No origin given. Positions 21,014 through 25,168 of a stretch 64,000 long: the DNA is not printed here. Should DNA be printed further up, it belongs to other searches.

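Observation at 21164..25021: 1285-aa membrane-anchored fusion of an alkaline-phosphatase-superfamily domain, a lipase-like alpha/beta hydrolase and a DUF3047-like domain, next to glpQ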

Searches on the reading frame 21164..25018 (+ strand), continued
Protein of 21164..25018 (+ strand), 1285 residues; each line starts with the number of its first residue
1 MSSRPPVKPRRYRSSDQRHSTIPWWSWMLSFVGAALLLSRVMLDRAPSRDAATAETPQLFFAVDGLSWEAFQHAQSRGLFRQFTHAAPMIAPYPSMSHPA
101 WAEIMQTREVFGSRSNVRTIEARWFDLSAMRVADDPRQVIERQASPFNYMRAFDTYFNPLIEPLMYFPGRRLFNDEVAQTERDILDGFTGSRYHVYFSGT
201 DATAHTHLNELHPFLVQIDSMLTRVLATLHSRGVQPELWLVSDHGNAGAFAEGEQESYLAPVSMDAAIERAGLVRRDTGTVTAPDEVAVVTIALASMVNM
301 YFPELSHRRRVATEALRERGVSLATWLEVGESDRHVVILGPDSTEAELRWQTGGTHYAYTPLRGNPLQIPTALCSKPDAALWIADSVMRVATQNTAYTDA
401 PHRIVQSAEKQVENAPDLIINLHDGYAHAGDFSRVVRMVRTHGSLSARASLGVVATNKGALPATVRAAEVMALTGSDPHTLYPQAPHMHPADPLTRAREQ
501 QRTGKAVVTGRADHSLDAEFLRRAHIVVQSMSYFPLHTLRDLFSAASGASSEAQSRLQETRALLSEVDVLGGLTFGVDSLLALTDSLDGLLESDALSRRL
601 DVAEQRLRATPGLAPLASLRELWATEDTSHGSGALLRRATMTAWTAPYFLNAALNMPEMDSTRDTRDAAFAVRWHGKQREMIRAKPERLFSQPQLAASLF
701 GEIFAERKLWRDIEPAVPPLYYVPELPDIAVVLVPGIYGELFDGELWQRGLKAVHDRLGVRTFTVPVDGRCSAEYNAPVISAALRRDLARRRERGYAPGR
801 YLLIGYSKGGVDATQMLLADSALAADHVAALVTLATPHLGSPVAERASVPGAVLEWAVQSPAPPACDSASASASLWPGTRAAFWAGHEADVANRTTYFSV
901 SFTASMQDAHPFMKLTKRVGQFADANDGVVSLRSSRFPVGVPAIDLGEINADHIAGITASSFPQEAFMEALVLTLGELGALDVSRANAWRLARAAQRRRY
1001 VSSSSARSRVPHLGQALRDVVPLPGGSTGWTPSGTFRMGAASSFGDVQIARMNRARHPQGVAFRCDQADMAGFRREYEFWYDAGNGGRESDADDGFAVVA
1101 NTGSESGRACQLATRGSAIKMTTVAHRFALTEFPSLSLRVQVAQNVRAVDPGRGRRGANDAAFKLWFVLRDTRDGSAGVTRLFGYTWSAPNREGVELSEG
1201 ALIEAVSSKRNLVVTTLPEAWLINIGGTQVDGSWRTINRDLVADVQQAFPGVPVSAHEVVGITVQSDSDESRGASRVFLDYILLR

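Call 41: search_protein_families(library=pfam, proteins=[L032:5526-6275:+, L032:6227-6910:+, L032:7062-7691:+, L032:7845-11855:+, L032:12487-13806:-, L032:2841-4907:-], max_evalue=0.01)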
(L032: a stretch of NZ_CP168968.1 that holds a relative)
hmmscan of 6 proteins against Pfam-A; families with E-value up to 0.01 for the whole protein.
L032:5526-6275:+ (250 aa): 7 families
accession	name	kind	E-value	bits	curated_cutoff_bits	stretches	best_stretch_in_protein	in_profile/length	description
PF00561.26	Abhydrolase_1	-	4.1e-18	66.4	25.8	1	6-233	4-245/245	alpha/beta hydrolase fold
PF12697.13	Abhydrolase_6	-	1.3e-15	59.1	26.3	1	6-238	2-216/217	Alpha/beta hydrolase family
PF12146.15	Hydrolase_4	-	7.4e-12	45.5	27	1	58-230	66-236/239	Serine aminopeptidase, S33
PF06821.19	Ser_hydrolase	-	3.3e-09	37.3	22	1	183-226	110-153/172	Serine hydrolase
PF00975.26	Thioesterase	-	0.0005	20.8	26.4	1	58-97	56-97/226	Thioesterase domain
PF00756.26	Esterase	-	0.0038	17.5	22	1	61-162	106-215/251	Putative esterase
PF08840.17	BAAT_C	-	0.0062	17.1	20.9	0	68-148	20-99/210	BAAT / Acyl-CoA thioester hydrolase C terminal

L032:6227-6910:+ (228 aa): 3 families
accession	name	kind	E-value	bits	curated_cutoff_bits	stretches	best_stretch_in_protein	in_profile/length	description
PF24788.1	AtPDCT1_2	-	2.3e-12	47.5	27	1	56-211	5-156/160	AtPDCT1/2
PF14360.12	PAP2_C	-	2.1e-07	31.8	27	1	147-208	3-67/74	PAP2 superfamily C-terminal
PF01569.27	PAP2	-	0.0001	22.5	27.2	1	147-208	48-116/130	PAP2 superfamily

L032:7062-7691:+ (210 aa): 0 families

L032:7845-11855:+ (1337 aa): 2 families
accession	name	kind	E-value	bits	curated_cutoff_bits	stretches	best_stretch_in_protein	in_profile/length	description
PF01663.27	Phosphodiest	-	1.3e-05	25.5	23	1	174-237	150-220/342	Type I phosphodiesterase / nucleotide pyrophosphatase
PF11249.13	DUF3047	-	3.5e-05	23.8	27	1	1244-1331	120-196/198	Protein of unknown function (DUF3047)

L032:12487-13806:- (439 aa): 2 families
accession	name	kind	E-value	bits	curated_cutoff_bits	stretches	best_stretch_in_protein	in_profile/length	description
PF13483.12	Lactamase_B_3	-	3.3e-05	24.3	24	1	5-169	5-135/160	Beta-lactamase superfamily domain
PF12706.13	Lactamase_B_2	-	0.0037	17.3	27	1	47-116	25-108/200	Beta-lactamase superfamily domain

L032:2841-4907:- (688 aa): 3 families
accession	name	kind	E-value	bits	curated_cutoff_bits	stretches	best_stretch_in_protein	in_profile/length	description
PF02518.31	HATPase_c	-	1.1e-11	45.5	26.4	1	596-685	5-109/111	Histidine kinase-, DNA gyrase B-, and HSP90-like ATPase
PF13581.12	HATPase_c_2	-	2.4e-06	28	27.4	1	592-682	27-126/127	Histidine kinase-like ATPase domain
PF07730.19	HisKA_3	-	0.00059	20.8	24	1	501-518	1-18/68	Histidine kinase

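Call 44: search_protein_families(library=pfam, proteins=[P0077, P0073, P0090, P0058, P0086, P0080], max_evalue=0.01)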
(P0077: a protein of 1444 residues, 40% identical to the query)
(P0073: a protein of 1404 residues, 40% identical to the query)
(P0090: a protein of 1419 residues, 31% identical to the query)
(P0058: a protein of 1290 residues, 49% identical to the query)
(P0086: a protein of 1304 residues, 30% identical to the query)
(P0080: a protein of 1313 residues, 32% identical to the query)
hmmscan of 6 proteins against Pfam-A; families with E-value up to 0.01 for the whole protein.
P0077 (1444 aa): 1 family
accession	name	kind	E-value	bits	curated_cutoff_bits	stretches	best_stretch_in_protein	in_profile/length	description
PF11249.13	DUF3047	-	8.1e-07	29.2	27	1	1253-1440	27-197/198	Protein of unknown function (DUF3047)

P0073 (1404 aa): 1 family
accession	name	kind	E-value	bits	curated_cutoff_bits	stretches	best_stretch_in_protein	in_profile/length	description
PF11249.13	DUF3047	-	1.3e-09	38.3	27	1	1214-1398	21-196/198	Protein of unknown function (DUF3047)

P0090 (1419 aa): 1 family
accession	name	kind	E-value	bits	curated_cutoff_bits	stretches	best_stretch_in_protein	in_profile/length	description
PF01663.27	Phosphodiest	-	7e-05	23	23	1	189-244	163-224/342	Type I phosphodiesterase / nucleotide pyrophosphatase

P0058 (1290 aa): 1 family
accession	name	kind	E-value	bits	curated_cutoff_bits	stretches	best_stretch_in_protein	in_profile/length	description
PF07819.20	PGAP1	-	0.0083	16.3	24.3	0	792-836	93-136/233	PGAP1-like alpha/beta domain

P0086 (1304 aa): 0 families

P0080 (1313 aa): 2 families
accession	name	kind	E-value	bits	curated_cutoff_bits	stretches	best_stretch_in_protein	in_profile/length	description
PF01663.27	Phosphodiest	-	2e-06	28.1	23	1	163-220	158-220/342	Type I phosphodiesterase / nucleotide pyrophosphatase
PF11249.13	DUF3047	-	0.00023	21.2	27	1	1246-1308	137-197/198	Protein of unknown function (DUF3047)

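Call 69: find_encoding_contigs(protein=P0058, flank=8000, max_places=1)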
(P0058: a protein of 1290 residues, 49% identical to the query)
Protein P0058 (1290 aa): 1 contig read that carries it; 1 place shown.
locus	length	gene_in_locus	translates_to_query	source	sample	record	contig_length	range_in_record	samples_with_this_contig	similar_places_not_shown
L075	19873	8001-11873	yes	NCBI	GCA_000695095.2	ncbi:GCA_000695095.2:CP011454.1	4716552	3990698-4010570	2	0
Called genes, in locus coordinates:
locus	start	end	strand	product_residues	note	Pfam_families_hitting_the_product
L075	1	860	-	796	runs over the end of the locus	PF01494:FAD_binding_3 (weak), PF00724:Oxidored_FMN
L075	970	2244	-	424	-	PF00266:Aminotran_5, PF01053:Cys_Met_Meta_PP (weak), PF22580:KYNU_C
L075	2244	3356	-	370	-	PF01231:IDO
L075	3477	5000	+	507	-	PF05681:Fumerase, PF05683:Fumerase_C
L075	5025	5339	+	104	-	-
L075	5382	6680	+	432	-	PF04389:Peptidase_M28, PF01546:Peptidase_M20, PF05343:Peptidase_M42 (weak), PF07687:M20_dimer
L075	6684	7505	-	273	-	PF05090:HTTM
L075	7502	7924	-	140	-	-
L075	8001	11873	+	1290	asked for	-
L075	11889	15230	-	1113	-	PF00704:Glyco_hydro_18, PF01522:Polysacc_deac_1, PF13506:Glyco_transf_21, PF00535:Glycos_transf_2, PF10111:Glyco_tranf_2_2, PF13641:Glyco_tranf_2_3, PF01644:Chitin_synth_1 (weak), PF13632:Glyco_trans_2_3, +1 more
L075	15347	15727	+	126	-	-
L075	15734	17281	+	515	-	PF05199:GMC_oxred_C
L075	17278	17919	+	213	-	PF03473:MOSC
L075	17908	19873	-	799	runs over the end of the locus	PF02518:HATPase_c, PF00072:Response_reg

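Call 70: find_encoding_contigs(protein=P0013, flank=8000, max_places=1)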
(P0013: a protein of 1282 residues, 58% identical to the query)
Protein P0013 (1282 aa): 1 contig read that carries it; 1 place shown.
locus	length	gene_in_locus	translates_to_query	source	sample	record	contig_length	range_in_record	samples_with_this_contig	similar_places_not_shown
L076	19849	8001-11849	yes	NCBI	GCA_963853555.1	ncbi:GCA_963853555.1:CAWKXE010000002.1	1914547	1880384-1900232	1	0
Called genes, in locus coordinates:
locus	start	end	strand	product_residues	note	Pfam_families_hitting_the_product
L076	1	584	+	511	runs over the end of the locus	PF14356:DUF4403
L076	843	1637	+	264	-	-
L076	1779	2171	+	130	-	PF03965:Penicillinase_R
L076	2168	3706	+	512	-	PF05569:Peptidase_M56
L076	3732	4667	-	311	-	PF01545:Cation_efflux, PF16916:ZT_dimer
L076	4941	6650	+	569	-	PF00920:ILVD_EDD_N, PF24877:ILV_EDD_C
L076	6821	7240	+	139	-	-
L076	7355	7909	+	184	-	-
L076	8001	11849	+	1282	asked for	-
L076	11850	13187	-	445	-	PF06965:Na_H_antiport_1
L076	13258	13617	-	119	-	PF04972:BON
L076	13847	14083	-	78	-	-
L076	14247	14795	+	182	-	PF12802:MarR_2 (faint), PF13404:HTH_AsnC-type (faint), PF09339:HTH_IclR (weak), PF13412:HTH_24 (weak)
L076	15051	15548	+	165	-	-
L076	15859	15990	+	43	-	-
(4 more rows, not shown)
